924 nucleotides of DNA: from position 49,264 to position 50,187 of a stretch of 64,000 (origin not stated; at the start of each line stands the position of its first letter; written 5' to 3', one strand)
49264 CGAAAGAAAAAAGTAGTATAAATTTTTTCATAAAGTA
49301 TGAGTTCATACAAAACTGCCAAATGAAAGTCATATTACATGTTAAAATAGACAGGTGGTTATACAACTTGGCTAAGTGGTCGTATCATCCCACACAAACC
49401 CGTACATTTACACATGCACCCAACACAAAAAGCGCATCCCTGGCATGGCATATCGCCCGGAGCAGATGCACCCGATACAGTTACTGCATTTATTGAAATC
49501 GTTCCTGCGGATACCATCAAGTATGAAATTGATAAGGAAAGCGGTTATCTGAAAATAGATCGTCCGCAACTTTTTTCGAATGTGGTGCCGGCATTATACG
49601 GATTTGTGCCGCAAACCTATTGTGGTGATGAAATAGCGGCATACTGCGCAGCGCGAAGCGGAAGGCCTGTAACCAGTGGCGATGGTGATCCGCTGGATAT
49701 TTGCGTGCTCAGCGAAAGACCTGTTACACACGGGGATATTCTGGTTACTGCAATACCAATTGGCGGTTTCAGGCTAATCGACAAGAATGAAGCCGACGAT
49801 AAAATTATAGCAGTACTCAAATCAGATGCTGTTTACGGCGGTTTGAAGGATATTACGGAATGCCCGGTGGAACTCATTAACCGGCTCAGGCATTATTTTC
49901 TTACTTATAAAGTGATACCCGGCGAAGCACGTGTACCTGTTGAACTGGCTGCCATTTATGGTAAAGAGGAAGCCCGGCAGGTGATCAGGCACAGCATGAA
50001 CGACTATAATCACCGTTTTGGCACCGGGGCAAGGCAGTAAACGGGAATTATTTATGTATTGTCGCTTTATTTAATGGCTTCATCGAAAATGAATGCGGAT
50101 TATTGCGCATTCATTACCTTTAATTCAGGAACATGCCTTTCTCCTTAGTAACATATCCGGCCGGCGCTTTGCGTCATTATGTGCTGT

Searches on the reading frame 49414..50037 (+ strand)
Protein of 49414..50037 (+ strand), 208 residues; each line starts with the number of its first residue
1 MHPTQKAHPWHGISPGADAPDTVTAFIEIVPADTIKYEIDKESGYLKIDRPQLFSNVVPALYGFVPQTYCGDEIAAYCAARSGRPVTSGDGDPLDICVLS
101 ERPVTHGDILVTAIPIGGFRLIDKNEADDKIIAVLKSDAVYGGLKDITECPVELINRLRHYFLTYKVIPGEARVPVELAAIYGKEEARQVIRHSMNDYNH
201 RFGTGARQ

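Call 6: search_protein_families(library=pfam, proteins=[window:49414-50037:+], max_evalue=0.001)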
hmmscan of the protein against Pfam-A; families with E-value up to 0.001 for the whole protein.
window:49414-50037:+ (208 aa): 1 family
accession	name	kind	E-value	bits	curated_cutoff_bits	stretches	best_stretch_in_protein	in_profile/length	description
PF00719.24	Pyrophosphatase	-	6.3e-43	146.7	23.5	1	26-199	2-153/153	Inorganic pyrophosphatase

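Call 7: search_protein_families(library=ncbifam, proteins=[window:49414-50037:+], max_evalue=0.001)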
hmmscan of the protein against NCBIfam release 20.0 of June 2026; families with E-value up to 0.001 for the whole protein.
window:49414-50037:+ (208 aa): 3 families
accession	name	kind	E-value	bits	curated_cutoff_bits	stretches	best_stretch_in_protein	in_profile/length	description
NF001886.0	PRK00642.1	equivalog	7.4e-98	326.2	247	1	3-203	6-206/208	inorganic pyrophosphatase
NF002317.0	PRK01250.1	equivalog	3.1e-28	98.8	200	2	88-199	64-174/176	inorganic diphosphatase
NF002578.0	PRK02230.1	equivalog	8.8e-19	67.7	246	2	90-176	55-140/185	inorganic pyrophosphatase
